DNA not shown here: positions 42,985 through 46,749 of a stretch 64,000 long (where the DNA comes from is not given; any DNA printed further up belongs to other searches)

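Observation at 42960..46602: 1156-aa outer-membrane fusion (HExxH zincin-like + PD40 propeller + Omp85-like barrel) with operator-like tandem repeat and a consensus promoter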

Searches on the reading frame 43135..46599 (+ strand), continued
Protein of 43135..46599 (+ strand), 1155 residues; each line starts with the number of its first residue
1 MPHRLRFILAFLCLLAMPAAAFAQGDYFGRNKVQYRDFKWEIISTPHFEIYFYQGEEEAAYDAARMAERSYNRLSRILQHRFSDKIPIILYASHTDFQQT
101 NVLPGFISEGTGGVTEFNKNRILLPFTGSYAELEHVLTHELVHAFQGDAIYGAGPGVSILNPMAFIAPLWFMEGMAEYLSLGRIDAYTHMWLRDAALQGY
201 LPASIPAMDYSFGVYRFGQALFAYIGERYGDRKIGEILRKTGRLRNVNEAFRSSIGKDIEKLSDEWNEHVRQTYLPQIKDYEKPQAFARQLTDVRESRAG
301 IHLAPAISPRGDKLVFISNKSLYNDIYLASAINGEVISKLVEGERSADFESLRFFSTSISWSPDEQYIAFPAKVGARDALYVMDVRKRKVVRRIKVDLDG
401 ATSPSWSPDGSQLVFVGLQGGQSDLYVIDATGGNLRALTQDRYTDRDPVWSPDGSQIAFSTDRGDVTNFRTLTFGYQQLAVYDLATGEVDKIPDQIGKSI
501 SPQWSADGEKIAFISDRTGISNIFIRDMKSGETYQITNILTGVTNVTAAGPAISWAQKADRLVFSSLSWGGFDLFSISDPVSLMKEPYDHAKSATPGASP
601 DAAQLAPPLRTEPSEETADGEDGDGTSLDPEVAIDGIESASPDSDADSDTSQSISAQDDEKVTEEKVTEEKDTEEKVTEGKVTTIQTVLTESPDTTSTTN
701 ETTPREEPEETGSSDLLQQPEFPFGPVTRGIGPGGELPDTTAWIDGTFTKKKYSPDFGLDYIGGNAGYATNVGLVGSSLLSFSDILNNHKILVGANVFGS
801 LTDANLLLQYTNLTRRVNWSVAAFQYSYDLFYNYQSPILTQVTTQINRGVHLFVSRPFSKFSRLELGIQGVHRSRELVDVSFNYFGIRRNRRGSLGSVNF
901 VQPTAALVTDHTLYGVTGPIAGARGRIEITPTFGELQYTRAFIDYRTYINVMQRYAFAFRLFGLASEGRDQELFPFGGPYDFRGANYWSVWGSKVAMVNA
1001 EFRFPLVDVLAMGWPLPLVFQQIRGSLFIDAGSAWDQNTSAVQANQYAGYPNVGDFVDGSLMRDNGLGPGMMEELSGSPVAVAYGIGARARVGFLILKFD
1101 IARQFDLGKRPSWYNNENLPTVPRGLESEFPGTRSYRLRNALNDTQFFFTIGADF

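Call 6: find_homologous_proteins(query=window:43135-46599:+, max_evalue=0.00001)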
Query window:43135-46599:+ (1155 aa): 7990 proteins with E <= 0.00001 among 8000 candidates; the best 120 are listed.
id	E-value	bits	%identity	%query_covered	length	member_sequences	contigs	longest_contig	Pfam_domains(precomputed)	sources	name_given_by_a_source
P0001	0.0e+0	2619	99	100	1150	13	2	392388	PF25174.2,PF26549.1,PF00930.28,PF23381.2,PF26550.2,PF07676.19,PF13485.12,PF01103.30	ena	-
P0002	0.0e+0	2500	95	100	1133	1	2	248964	PF25174.2,PF26549.1,PF00930.28,PF23381.2,PF26550.2,PF07676.19,PF13485.12,PF01103.30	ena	-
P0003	0.0e+0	2424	91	100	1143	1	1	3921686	PF25174.2,PF26549.1,PF00930.28,PF23381.2,PF26550.2,PF07676.19,PF13485.12,PF01103.30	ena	-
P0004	0.0e+0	2282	84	100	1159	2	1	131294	PF25174.2,PF26549.1,PF00930.28,PF26550.2,PF07676.19,PF13485.12,PF01103.30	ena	-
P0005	0.0e+0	2278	86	100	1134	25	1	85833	PF25174.2,PF26549.1,PF00930.28,PF23381.2,PF26550.2,PF07676.19,PF13485.12,PF01103.30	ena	-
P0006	0.0e+0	2266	83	100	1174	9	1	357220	PF25174.2,PF26549.1,PF00930.28,PF26550.2,PF07676.19,PF13485.12,PF01103.30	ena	-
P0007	0.0e+0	2265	85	100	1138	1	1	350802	PF25174.2,PF26549.1,PF00930.28,PF26550.2,PF07676.19,PF13485.12,PF01103.30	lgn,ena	-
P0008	0.0e+0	2245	85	100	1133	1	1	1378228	PF04450.19,PF25174.2,PF26549.1,PF00930.28,PF23381.2,PF26550.2,PF07676.19,PF13485.12,PF01103.30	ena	-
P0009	0.0e+0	2244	85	100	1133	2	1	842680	PF04450.19,PF25174.2,PF26549.1,PF00930.28,PF23381.2,PF26550.2,PF07676.19,PF13485.12,PF01103.30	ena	-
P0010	0.0e+0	2232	83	100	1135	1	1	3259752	PF25174.2,PF26549.1,PF00930.28,PF23381.2,PF26550.2,PF07676.19,PF13485.12,PF01103.30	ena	-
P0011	0.0e+0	2231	82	100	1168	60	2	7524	PF25174.2,PF26549.1,PF00930.28,PF23381.2,PF26550.2,PF07676.19,PF13485.12,PF01103.30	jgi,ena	-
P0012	0.0e+0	2230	82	100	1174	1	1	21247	PF25174.2,PF26549.1,PF00930.28,PF23381.2,PF26550.2,PF07676.19,PF13485.12,PF01103.30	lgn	-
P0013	0.0e+0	2225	83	100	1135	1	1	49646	PF25174.2,PF26549.1,PF00930.28,PF23381.2,PF26550.2,PF07676.19,PF13485.12,PF01103.30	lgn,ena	-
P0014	0.0e+0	2224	82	100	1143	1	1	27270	PF25174.2,PF26549.1,PF00930.28,PF23381.2,PF26550.2,PF07676.19,PF13485.12,PF01103.30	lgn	-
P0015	0.0e+0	2219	83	100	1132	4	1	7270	PF25174.2,PF26549.1,PF00930.28,PF23381.2,PF26550.2,PF07676.19,PF13485.12,PF01103.30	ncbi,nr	ncbi:MAG: DPP IV N-terminal domain-containing protein, partial [candidate division Zixibacteria bact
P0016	0.0e+0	2174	80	100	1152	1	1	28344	PF25174.2,PF26549.1,PF00930.28,PF26550.2,PF07676.19,PF13485.12,PF01103.30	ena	-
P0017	0.0e+0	2173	80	100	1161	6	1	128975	PF25174.2,PF26549.1,PF00930.28,PF26550.2,PF07676.19,PF13485.12,PF01103.30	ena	-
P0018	0.0e+0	2170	80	100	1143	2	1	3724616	PF25174.2,PF26549.1,PF00930.28,PF23381.2,PF26550.2,PF07676.19,PF13485.12,PF01103.30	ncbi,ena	-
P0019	0.0e+0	2168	80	100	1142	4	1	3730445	PF25174.2,PF26549.1,PF00930.28,PF23381.2,PF26550.2,PF07676.19,PF13485.12,PF01103.30,PF23414.2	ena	-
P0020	0.0e+0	2165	80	100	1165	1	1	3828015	PF25174.2,PF26549.1,PF00930.28,PF23381.2,PF26550.2,PF07676.19,PF13485.12,PF01103.30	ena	-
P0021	0.0e+0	2164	80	100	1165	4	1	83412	PF25174.2,PF26549.1,PF00930.28,PF26550.2,PF07676.19,PF13485.12,PF01103.30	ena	-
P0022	0.0e+0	2081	77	100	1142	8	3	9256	PF04450.19,PF25174.2,PF26549.1,PF00930.28,PF23381.2,PF24807.2,PF26550.2,PF07676.19,PF13485.12,PF01103.30,PF23414.2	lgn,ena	-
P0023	0.0e+0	1991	76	98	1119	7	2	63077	PF25174.2,PF26549.1,PF00930.28,PF23381.2,PF26550.2,PF07676.19,PF13485.12,PF01103.30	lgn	-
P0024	0.0e+0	1882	71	100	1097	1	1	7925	PF25174.2,PF26549.1,PF00930.28,PF26550.2,PF07676.19,PF13485.12,PF01103.30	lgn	-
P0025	0.0e+0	1859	70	100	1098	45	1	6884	PF25174.2,PF26549.1,PF00930.28,PF26550.2,PF07676.19,PF01103.30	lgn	-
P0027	0.0e+0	1821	67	100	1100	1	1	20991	PF25174.2,PF26549.1,PF00930.28,PF26550.2,PF07676.19,PF13485.12,PF01103.30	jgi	jgi:Tol biopolymer transport system component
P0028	0.0e+0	1784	66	100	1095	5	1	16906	PF25174.2,PF26549.1,PF00930.28,PF26550.2,PF07676.19,PF13485.12,PF01103.30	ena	-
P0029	0.0e+0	1758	66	99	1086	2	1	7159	PF25174.2,PF26549.1,PF00930.28,PF26550.2,PF07676.19,PF13485.12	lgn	-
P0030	0.0e+0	1696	65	99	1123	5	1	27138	PF25174.2,PF26549.1,PF00930.28,PF24807.2,PF26550.2,PF07676.19,PF13485.12,PF01103.30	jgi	jgi:Tol biopolymer transport system component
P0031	0.0e+0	1693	64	100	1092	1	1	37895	PF25174.2,PF26549.1,PF00930.28,PF24807.2,PF26550.2,PF07676.19,PF13485.12,PF01103.30,PF23414.2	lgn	-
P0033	0.0e+0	1679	63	100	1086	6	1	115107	PF25174.2,PF26549.1,PF00930.28,PF23381.2,PF24807.2,PF26550.2,PF07676.19,PF13485.12,PF01103.30,PF23414.2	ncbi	-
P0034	0.0e+0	1608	62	99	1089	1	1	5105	PF25174.2,PF26549.1,PF00930.28,PF24797.2,PF23381.2,PF24807.2,PF26550.2,PF07676.19,PF13485.12,PF23414.2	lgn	-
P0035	0.0e+0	1563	65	56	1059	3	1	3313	PF01752.24,PF25174.2,PF26549.1,PF00930.28,PF26550.2,PF07676.19,PF13485.12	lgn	-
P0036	0.0e+0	1561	65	55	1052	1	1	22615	PF01752.24,PF25174.2,PF26549.1,PF00930.28,PF26550.2,PF07676.19,PF13485.12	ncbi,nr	ncbi:MAG: PD40 domain-containing protein [Candidatus Latescibacteria bacterium]|nr:PD40 domain-conta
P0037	0.0e+0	1398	47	100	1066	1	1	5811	PF25174.2,PF26549.1,PF00930.28,PF26550.2,PF07676.19,PF13485.12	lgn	-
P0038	0.0e+0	1013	46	96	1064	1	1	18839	PF25174.2,PF26549.1,PF00930.28,PF26550.2,PF07676.19,PF01103.30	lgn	-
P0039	0.0e+0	1012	46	94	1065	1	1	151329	PF10647.16,PF25174.2,PF26549.1,PF00930.28,PF26550.2,PF07676.19,PF13485.12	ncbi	ncbi:MAG: DPP IV N-terminal domain-containing protein [bacterium]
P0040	1.5e-298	1011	45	94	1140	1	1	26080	PF25174.2,PF26549.1,PF00930.28,PF26550.2,PF07676.19,PF01103.30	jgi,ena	-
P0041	2.1e-298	1011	41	96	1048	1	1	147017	PF25174.2,PF26549.1,PF00930.28,PF26550.2,PF07676.19,PF13485.12,PF01103.30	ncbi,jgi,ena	-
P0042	6.1e-298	1009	46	94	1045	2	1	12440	PF04450.19,PF25174.2,PF26549.1,PF00930.28,PF26550.2,PF07676.19,PF13485.12,PF01103.30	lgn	-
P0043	6.3e-298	1009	47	94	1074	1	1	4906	PF25174.2,PF26549.1,PF00930.28,PF26550.2,PF07676.19,PF13485.12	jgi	jgi:Tol biopolymer transport system component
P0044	3.0e-297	1007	47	95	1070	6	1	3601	PF25174.2,PF26549.1,PF00930.28,PF26550.2,PF07676.19,PF13485.12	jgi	jgi:Tol biopolymer transport system component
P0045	2.4e-296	1004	46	95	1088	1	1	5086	PF25174.2,PF26549.1,PF00930.28,PF26550.2,PF07676.19,PF13485.12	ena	-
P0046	7.5e-296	1002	57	49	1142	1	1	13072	PF01752.24,PF25174.2,PF26549.1,PF00930.28,PF26550.2,PF07676.19,PF01103.30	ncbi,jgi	ncbi:MAG: BamA/TamA family outer membrane protein [Candidatus Eiseniibacteriota bacterium]|jgi:Tol b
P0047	8.3e-296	1002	39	94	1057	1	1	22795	PF01752.24,PF26549.1,PF00930.28,PF26550.2,PF07676.19,PF01103.30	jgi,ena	-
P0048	1.4e-294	998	46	96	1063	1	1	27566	PF25174.2,PF26549.1,PF00930.28,PF26550.2,PF07676.19,PF01103.30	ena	-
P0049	2.6e-294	997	55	54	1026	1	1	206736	PF25174.2,PF26549.1,PF00930.28,PF26550.2,PF07676.19,PF01103.30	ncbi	-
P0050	4.1e-294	997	56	50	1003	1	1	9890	PF25174.2,PF26549.1,PF00930.28,PF26550.2,PF07676.19,PF13485.12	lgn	-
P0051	1.8e-293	995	45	94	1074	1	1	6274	PF26549.1,PF00930.28,PF26550.2,PF07676.19,PF13485.12,PF01103.30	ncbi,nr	ncbi:MAG: BamA/TamA family outer membrane protein [Candidatus Eisenbacteria bacterium]|nr:BamA/TamA 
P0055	8.7e-292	989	45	94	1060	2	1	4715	PF25174.2,PF26549.1,PF00930.28,PF26550.2,PF07676.19,PF01103.30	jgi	jgi:Tol biopolymer transport system component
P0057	2.9e-291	987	45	96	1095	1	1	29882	PF25174.2,PF26549.1,PF00930.28,PF26550.2,PF07676.19,PF01103.30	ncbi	-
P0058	3.5e-291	987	55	50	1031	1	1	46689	PF25174.2,PF26549.1,PF00930.28,PF26550.2,PF07676.19,PF01103.30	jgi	jgi:Tol biopolymer transport system component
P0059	5.0e-291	986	54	53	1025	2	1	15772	PF25174.2,PF26549.1,PF00930.28,PF26550.2,PF07676.19,PF01103.30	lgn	-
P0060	2.2e-289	981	56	49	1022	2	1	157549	PF25174.2,PF26549.1,PF00930.28,PF26550.2,PF07676.19,PF13485.12,PF01103.30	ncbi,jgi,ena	-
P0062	4.2e-289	980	45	96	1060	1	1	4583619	PF10647.16,PF25174.2,PF26549.1,PF00930.28,PF26550.2,PF19283.5,PF07676.19,PF13485.12,PF01103.30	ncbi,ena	-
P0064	1.6e-288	978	55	51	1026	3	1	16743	PF25174.2,PF26549.1,PF00930.28,PF26550.2,PF07676.19,PF01103.30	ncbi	-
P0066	1.9e-288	978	43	95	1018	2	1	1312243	PF25174.2,PF26549.1,PF00930.28,PF26550.2,PF07676.19,PF13485.12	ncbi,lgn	-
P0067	2.5e-288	978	55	50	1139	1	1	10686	PF25174.2,PF26549.1,PF00930.28,PF26550.2,PF07676.19,PF13485.12,PF01103.30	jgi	jgi:hypothetical protein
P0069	1.4e-287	975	56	49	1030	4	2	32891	PF25174.2,PF26549.1,PF00930.28,PF26550.2,PF07676.19,PF13485.12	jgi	jgi:Tol biopolymer transport system component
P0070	2.2e-287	974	43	95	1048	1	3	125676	PF25174.2,PF26549.1,PF00930.28,PF23381.2,PF26550.2,PF25460.2,PF07676.19,PF01103.30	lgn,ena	-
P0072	2.8e-287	974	45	95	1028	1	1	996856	PF25174.2,PF26549.1,PF00930.28,PF23381.2,PF26550.2,PF25460.2,PF07676.19,PF13485.12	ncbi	-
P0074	8.1e-286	969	44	96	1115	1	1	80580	PF25174.2,PF26549.1,PF00930.28,PF26550.2,PF07676.19,PF01103.30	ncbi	-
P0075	9.5e-286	969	55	49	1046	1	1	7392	PF25174.2,PF26549.1,PF00930.28,PF26550.2,PF07676.19,PF13485.12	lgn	-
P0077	4.7e-285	967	38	95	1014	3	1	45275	PF25174.2,PF26549.1,PF00930.28,PF26550.2,PF07676.19,PF13485.12,PF01103.30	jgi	jgi:WD40 repeat protein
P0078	3.1e-284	964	53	50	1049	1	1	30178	PF25174.2,PF26549.1,PF00930.28,PF26550.2,PF24817.2,PF07676.19,PF13485.12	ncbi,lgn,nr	ncbi:MAG: PD40 domain-containing protein [Candidatus Eisenbacteria bacterium]|nr:PD40 domain-contain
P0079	4.5e-284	963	55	50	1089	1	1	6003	PF25174.2,PF26549.1,PF00930.28,PF26550.2,PF25460.2,PF07676.19,PF01103.30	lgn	-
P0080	6.3e-283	960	55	49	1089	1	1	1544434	PF25174.2,PF26549.1,PF00930.28,PF26550.2,PF25460.2,PF07676.19,PF01103.30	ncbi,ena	-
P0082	1.8e-281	955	44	95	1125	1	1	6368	PF01752.24,PF04450.19,PF25174.2,PF26549.1,PF00930.28,PF26550.2,PF07676.19,PF13485.12,PF01103.30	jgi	jgi:Tol biopolymer transport system component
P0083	9.1e-280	949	44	96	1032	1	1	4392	PF04450.19,PF26549.1,PF00930.28,PF26550.2,PF19283.5,PF07676.19,PF01103.30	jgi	jgi:Tol biopolymer transport system component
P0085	2.2e-278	945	43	95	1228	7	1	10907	PF01752.24,PF10647.16,PF04450.19,PF25174.2,PF26549.1,PF00930.28,PF26550.2,PF07676.19,PF13485.12,PF01103.30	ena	-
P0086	3.0e-278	944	43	95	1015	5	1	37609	PF25174.2,PF26549.1,PF00930.28,PF26550.2,PF07676.19,PF13485.12,PF01103.30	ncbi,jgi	-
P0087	1.1e-277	942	38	95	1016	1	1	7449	PF25174.2,PF26549.1,PF00930.28,PF14583.13,PF26550.2,PF07676.19,PF13485.12,PF01103.30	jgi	jgi:Tol biopolymer transport system component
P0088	1.2e-277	942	45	95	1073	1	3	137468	PF25174.2,PF26549.1,PF00930.28,PF26550.2,PF07676.19,PF01103.30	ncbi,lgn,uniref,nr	ncbi:MAG: BamA/TamA family outer membrane protein [Candidatus Eisenbacteria bacterium]|uniref:BamA/T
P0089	1.3e-277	942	-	-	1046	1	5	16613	PF01752.24,PF25174.2,PF26549.1,PF00930.28,PF23381.2,PF26550.2,PF25460.2,PF07676.19,PF13485.12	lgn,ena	-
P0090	3.2e-277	941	53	48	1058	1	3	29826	PF25174.2,PF26549.1,PF00930.28,PF26550.2,PF07676.19,PF13485.12,PF01103.30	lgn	-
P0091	1.2e-276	939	43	95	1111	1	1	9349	PF26549.1,PF00930.28,PF26550.2,PF07676.19,PF01103.30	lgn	-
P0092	2.7e-276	938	54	48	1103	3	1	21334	PF26549.1,PF00930.28,PF26550.2,PF19283.5,PF07676.19,PF01103.30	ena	-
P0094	1.6e-275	935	-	-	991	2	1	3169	PF25174.2,PF26549.1,PF00930.28,PF26550.2,PF07676.19,PF13485.12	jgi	-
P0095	2.8e-275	934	42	95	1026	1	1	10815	PF25174.2,PF26549.1,PF00930.28,PF26550.2,PF07676.19,PF13485.12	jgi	jgi:Tol biopolymer transport system component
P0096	7.2e-275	933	52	49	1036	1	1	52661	PF04450.19,PF26549.1,PF00930.28,PF26550.2,PF07676.19,PF01103.30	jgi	jgi:Tol biopolymer transport system component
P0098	3.8e-274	931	44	95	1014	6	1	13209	PF25174.2,PF26549.1,PF00930.28,PF23381.2,PF26550.2,PF07676.19,PF01103.30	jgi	-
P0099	7.5e-273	926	56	49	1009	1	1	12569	PF25174.2,PF26549.1,PF00930.28,PF26550.2,PF07676.19,PF13485.12,PF01103.30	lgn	-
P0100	7.6e-273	926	42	96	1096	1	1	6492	PF25174.2,PF26549.1,PF00930.28,PF26550.2,PF19283.5,PF07676.19,PF01103.30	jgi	-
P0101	3.0e-272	924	53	50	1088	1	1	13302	PF26549.1,PF00930.28,PF26550.2,PF07676.19,PF01103.30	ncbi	-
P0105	9.4e-272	923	48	55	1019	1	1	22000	PF25174.2,PF26549.1,PF00930.28,PF26550.2,PF07676.19,PF13485.12,PF01103.30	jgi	jgi:Tol biopolymer transport system component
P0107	1.6e-271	922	49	57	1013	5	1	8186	PF25174.2,PF26549.1,PF00930.28,PF26550.2,PF07676.19,PF13485.12,PF01103.30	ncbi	-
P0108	2.1e-271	921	43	96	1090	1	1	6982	PF01752.24,PF25174.2,PF26549.1,PF00930.28,PF23381.2,PF26550.2,PF07676.19,PF01103.30,PF23414.2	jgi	jgi:Tol biopolymer transport system component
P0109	3.1e-271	921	43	94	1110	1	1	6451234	PF01752.24,PF25174.2,PF26549.1,PF00930.28,PF26550.2,PF07676.19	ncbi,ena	-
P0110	3.5e-271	921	54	50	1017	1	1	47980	PF25174.2,PF26549.1,PF00930.28,PF26550.2,PF07676.19,PF13485.12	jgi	jgi:Tol biopolymer transport system component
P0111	4.2e-271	920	56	45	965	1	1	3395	PF26549.1,PF00930.28,PF26550.2,PF07676.19,PF01103.30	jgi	jgi:Tol biopolymer transport system component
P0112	4.9e-271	920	41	96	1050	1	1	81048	PF04450.19,PF25174.2,PF26549.1,PF00930.28,PF23381.2,PF26550.2,PF07676.19,PF01103.30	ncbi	-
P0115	7.0e-271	920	42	94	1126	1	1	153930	PF25174.2,PF26549.1,PF00930.28,PF26550.2,PF19283.5,PF07676.19,PF13485.12,PF01103.30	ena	-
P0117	1.1e-270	919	43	94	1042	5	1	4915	PF25174.2,PF26549.1,PF00930.28,PF26550.2,PF07676.19,PF13485.12,PF01103.30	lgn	-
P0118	1.2e-270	919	43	94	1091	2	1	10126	PF25174.2,PF26549.1,PF00930.28,PF26550.2,PF07676.19,PF01103.30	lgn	-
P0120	3.3e-270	918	40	96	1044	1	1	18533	PF25174.2,PF26549.1,PF00930.28,PF26550.2,PF07676.19,PF13485.12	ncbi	-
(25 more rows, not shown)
